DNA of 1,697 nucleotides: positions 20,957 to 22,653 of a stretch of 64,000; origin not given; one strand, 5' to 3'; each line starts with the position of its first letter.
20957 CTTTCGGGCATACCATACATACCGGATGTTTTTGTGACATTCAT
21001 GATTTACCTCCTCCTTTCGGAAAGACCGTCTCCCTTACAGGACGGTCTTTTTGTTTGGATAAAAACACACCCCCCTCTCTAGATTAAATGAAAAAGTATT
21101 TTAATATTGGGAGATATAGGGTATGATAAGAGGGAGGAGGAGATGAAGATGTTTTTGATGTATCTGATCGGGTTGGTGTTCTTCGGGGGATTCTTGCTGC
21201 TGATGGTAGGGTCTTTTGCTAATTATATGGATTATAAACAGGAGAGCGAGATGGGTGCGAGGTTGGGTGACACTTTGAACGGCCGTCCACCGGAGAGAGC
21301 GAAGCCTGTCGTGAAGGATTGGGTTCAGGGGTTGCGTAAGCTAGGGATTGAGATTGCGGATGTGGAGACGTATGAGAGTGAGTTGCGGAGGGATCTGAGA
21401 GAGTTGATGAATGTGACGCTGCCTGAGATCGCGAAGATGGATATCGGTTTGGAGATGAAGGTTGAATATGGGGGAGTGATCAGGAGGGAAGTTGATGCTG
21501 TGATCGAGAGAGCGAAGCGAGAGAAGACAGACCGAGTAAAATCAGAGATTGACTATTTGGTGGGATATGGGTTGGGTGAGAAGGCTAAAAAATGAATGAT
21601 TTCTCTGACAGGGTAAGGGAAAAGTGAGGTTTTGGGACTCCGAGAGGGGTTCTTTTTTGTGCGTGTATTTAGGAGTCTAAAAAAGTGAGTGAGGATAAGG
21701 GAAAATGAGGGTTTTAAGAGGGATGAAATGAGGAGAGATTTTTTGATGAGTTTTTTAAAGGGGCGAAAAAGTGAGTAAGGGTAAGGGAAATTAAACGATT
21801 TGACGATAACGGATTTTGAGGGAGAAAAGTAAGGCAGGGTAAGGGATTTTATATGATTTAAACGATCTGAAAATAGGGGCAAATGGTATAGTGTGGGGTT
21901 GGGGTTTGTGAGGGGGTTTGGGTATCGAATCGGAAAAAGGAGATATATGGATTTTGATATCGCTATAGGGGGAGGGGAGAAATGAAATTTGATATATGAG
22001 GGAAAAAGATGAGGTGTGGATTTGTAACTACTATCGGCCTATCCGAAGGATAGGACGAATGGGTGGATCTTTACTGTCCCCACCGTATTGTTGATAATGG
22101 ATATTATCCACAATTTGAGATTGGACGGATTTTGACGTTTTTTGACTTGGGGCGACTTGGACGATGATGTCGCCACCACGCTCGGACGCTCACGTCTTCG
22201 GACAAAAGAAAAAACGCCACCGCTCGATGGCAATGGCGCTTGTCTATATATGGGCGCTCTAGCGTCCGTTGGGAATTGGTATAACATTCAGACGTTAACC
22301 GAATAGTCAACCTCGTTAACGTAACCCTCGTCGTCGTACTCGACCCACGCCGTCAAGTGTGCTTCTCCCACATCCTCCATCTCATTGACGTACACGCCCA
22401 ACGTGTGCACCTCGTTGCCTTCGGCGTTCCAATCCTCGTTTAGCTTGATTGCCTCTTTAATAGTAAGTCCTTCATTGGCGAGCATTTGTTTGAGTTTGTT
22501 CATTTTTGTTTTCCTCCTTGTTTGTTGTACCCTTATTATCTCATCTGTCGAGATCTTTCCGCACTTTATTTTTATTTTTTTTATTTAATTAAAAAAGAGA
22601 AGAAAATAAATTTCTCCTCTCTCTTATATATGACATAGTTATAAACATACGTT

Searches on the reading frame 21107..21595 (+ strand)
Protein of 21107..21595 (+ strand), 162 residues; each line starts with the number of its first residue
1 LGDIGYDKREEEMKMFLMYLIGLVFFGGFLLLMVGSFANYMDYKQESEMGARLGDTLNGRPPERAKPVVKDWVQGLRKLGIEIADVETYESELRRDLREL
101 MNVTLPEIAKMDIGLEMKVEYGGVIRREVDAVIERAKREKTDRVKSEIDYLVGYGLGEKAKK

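Call 9: search_protein_families(library=pfam, proteins=[window:21107-21595:+], max_evalue=0.01)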
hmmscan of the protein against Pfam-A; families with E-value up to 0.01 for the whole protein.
window:21107-21595:+ (162 aa): 0 families

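Call 10: search_protein_families(library=phrogs, proteins=[window:21107-21595:+], max_evalue=0.01)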
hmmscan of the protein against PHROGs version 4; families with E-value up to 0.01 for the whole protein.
window:21107-21595:+ (162 aa): 1 family
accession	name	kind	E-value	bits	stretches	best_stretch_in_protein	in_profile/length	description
phrog_38743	-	unknown function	0.00088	20.1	1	104-144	2-42/51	-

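Call 21: find_related_loci(query=window:21143-21592:+, collection=viral_contigs, flank=6000)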
Query window:21143-21592:+ (150 aa) in viral_contigs; peptide patterns used: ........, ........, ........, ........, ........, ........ (x = any residue, [..] = any of these).
4 stretches matched a pattern, but none encodes a relative of the query by tblastn (E <= 1e-3).

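Call 23: find_encoding_contigs(protein=window:21143-21595:+, flank=10000, max_places=10)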
Protein window:21143-21595:+ (150 aa): no gene with exactly this product is on record in the collection.

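Call 27: find_homologous_proteins(query=window:21143-21592:+, max_evalue=0.001)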
Query window:21143-21592:+ (150 aa): 10 proteins with E <= 0.001 among 113 candidates.
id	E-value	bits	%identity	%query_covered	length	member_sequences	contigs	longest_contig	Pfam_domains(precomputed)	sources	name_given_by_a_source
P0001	7.9e-91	319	100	100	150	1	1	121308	-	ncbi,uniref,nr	ncbi:hypothetical protein EVJ32_04615 [Exiguobacterium sp. SH5S4]|uniref:hypothetical protein n=1 Ta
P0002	3.7e-69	249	80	99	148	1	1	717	-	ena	-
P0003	3.8e-67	243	76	99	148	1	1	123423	-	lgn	-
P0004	1.0e-49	186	59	100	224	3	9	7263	-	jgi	-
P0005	1.3e-47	179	58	100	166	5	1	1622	-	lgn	-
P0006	1.4e-47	179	57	99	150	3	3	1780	-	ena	-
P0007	1.5e-47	179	58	100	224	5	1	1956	-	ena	-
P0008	2.6e-42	162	55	97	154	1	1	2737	-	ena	-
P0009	2.4e-39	152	53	97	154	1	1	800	-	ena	-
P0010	2.0e-38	149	52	96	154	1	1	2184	-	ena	-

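Call 28: find_encoding_contigs(protein=P0003, flank=10000, max_places=4)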
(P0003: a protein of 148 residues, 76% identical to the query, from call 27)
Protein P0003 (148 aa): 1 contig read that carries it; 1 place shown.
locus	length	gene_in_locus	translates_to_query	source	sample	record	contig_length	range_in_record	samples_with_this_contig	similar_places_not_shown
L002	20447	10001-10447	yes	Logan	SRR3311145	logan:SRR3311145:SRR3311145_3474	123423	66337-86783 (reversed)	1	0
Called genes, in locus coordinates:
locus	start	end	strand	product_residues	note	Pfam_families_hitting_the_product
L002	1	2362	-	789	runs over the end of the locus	PF23139:OB_YrrC, PF14490:HHH_RecD2, PF05970:PIF1, PF13604:AAA_30, PF13245:AAA_19, PF18335:SH3_13, PF01443:Viral_helicase1 (weak), PF13538:UvrD_C_2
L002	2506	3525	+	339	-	PF02899:Phage_int_SAM_1, PF13495:Phage_int_SAM_4 (faint), PF00589:Phage_integrase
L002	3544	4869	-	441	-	-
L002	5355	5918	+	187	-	PF04275:P-mevalo_kinase (faint), PF13238:AAA_18, PF21448:DNMK (faint)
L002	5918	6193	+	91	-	-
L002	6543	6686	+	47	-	-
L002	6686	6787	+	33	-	-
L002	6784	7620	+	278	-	PF01145:Band_7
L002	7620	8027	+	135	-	-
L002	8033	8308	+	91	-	-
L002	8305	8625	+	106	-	-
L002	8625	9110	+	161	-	-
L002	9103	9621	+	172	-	-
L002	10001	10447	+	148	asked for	-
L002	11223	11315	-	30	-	-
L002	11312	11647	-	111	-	-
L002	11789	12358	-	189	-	-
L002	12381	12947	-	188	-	-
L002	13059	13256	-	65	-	-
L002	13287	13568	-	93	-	-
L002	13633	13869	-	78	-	-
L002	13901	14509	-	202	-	-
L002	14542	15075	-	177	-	-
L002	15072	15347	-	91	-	-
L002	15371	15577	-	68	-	-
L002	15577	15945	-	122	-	-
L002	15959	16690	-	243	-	PF07498:Rho_N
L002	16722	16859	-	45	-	-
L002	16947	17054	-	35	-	-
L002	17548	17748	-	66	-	PF12728:HTH_17 (weak)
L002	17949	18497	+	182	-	-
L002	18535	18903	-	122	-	-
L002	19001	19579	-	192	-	-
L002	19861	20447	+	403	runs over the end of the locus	PF14072:DndB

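Call 29: find_encoding_contigs(protein=P0004, flank=8000, max_places=10)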
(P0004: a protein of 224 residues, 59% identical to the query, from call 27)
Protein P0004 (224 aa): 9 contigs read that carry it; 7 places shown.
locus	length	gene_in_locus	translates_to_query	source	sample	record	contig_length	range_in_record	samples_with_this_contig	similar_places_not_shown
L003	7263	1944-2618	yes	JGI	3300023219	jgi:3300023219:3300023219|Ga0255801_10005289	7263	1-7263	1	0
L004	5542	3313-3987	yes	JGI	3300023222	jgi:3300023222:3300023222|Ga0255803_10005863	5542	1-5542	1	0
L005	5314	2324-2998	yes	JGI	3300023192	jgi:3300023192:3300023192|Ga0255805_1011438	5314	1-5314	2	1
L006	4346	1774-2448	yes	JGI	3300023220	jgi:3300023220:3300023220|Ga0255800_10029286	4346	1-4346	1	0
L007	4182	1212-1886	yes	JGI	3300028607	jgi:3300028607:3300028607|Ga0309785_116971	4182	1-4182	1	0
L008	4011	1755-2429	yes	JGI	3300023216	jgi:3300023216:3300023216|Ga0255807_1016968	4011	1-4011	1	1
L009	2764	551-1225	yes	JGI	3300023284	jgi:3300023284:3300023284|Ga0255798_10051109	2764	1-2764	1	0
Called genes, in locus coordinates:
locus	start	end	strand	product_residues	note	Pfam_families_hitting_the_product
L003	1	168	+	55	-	?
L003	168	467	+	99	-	-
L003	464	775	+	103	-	-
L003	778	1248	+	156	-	-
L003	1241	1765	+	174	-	-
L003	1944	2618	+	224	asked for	-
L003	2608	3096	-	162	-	-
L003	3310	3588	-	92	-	-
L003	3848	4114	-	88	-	-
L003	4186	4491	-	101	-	-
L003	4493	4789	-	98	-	-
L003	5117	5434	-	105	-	-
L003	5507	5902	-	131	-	-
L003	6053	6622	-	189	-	-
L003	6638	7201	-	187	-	-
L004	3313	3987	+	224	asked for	-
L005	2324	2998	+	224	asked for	-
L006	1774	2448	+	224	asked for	-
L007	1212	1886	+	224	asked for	-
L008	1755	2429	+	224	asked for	-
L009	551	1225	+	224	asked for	-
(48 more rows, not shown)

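Call 33: find_encoding_contigs(protein=P0008, flank=5000, max_places=5)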
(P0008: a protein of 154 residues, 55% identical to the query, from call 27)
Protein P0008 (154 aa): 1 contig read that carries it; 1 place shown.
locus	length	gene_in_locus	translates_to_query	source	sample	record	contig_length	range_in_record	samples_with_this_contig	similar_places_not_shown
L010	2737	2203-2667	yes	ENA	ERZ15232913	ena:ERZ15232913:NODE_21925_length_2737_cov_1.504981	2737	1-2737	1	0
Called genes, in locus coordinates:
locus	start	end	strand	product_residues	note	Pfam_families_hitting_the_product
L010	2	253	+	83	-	?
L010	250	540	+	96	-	-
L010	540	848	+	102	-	-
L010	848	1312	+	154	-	-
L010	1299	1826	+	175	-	-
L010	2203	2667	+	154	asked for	-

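Call 34: find_encoding_contigs(protein=P0010, flank=5000, max_places=5)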
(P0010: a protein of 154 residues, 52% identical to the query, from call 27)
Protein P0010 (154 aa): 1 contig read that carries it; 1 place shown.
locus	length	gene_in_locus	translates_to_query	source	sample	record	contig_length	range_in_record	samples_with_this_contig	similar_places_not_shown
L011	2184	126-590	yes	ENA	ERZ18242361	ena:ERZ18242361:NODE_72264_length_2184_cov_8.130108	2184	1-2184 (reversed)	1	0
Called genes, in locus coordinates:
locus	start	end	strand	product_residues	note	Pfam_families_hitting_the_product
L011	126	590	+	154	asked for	-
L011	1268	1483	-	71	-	-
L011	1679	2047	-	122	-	PF25735:Phage_L5_gp82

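Call 35: find_encoding_contigs(protein=P0007, flank=5000, max_places=5)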
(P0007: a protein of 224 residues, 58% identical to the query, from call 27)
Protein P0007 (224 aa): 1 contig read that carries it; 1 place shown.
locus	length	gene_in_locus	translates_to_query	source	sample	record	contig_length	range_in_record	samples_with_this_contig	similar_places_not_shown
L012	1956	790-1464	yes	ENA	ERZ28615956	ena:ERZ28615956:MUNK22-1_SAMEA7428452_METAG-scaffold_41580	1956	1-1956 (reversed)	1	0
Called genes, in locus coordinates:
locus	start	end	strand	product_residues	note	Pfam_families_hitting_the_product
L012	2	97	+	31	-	?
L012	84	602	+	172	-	-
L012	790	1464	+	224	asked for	-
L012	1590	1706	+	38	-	-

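Call 43: find_encoding_contigs(protein=P0005, flank=3000, max_places=5)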
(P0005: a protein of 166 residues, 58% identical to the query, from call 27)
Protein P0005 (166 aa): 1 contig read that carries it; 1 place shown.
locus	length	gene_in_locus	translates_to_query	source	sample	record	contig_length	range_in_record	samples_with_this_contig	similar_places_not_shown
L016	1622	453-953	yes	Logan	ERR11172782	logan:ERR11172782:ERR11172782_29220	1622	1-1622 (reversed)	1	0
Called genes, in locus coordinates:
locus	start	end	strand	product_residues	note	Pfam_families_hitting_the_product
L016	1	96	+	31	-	?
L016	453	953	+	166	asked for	-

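Call 44: find_encoding_contigs(protein=P0006, flank=3000, max_places=5)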
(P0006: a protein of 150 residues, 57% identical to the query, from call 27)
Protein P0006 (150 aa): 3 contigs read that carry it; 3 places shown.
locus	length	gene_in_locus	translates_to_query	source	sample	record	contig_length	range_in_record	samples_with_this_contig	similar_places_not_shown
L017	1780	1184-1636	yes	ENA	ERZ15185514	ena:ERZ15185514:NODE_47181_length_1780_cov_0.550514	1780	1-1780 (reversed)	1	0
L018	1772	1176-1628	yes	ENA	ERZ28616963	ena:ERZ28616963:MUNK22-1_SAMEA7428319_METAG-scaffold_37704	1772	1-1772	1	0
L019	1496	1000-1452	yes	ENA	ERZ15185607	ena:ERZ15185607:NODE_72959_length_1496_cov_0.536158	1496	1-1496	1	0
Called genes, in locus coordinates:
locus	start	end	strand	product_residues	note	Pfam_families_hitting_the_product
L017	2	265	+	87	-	?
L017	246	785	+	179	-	-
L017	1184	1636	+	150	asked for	-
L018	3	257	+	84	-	?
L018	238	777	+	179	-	-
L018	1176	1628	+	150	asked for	-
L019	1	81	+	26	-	?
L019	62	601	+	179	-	-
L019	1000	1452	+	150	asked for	-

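Call 72: predict_structure(alignment_id=A3)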
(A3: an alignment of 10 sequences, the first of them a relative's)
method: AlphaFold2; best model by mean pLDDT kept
length: 150 residues; sequences in the alignment: 10
mean_pLDDT: 60.3   pTM: 0.38
mean pLDDT of the five models: 60.3, 55.6, 54.8, 51.9, 51.9
residues with pLDDT >= 90: 0; 70-90: 14; 50-70: 108; < 50: 28
segments of 3 or more residues with pLDDT < 50: 34-36, 39-45, 47-55, 144-150
pLDDT, mean of each block of 10 residues (from residue 1): 64 67 54 50 48 55 67 65 66 65 61 70 69 56 47
secondary structure, 60 per line:
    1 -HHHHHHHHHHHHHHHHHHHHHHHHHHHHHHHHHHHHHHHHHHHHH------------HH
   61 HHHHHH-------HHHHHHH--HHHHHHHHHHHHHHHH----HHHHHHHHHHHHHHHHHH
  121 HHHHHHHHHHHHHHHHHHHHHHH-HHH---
elements in order: H2-46 H59-66 H74-80 H83-98 H103-143

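Call 74: search_solved_structures(query=A3, max_evalue=10)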
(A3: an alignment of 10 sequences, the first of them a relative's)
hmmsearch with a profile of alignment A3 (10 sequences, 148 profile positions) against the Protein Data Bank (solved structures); distinct sequences matched with E-value up to 10: 2.
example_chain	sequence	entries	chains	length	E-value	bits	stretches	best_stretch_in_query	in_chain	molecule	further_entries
9xip_A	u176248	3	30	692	0.034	17.3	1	101-148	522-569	Serine protein kinase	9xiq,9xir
6ywd_C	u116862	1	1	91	0.13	15.5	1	77-134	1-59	De novo designed protein 4H_01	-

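Call 75: search_protein_families(library=padloc, proteins=[window:21143-21592:+], max_evalue=0.01)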
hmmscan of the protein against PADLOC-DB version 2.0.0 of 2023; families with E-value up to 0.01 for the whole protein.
window:21143-21592:+ (150 aa): 0 families

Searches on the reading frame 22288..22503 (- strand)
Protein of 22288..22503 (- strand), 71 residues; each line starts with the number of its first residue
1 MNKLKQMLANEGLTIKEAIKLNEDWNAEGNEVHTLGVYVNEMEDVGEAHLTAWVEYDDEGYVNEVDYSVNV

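Call 9: search_protein_families(library=pfam, proteins=[window:22288-22503:-], max_evalue=0.01)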
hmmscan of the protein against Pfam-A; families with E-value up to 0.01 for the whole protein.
window:22288-22503:- (71 aa): 0 families

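Call 10: search_protein_families(library=phrogs, proteins=[window:22288-22503:-], max_evalue=0.01)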
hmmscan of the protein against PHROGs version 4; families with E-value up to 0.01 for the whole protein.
window:22288-22503:- (71 aa): 0 families

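Call 22: find_related_loci(query=window:22291-22503:-, collection=viral_contigs, flank=6000)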
Query window:22291-22503:- (71 aa) in viral_contigs; peptide patterns used: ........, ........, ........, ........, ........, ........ (x = any residue, [..] = any of these).
27 stretches matched a pattern, but none encodes a relative of the query by tblastn (E <= 1e-3).

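Call 75: search_protein_families(library=padloc, proteins=[window:22291-22503:-], max_evalue=0.01)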
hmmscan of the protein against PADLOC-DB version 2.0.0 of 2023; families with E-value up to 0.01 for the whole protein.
window:22291-22503:- (71 aa): 0 families
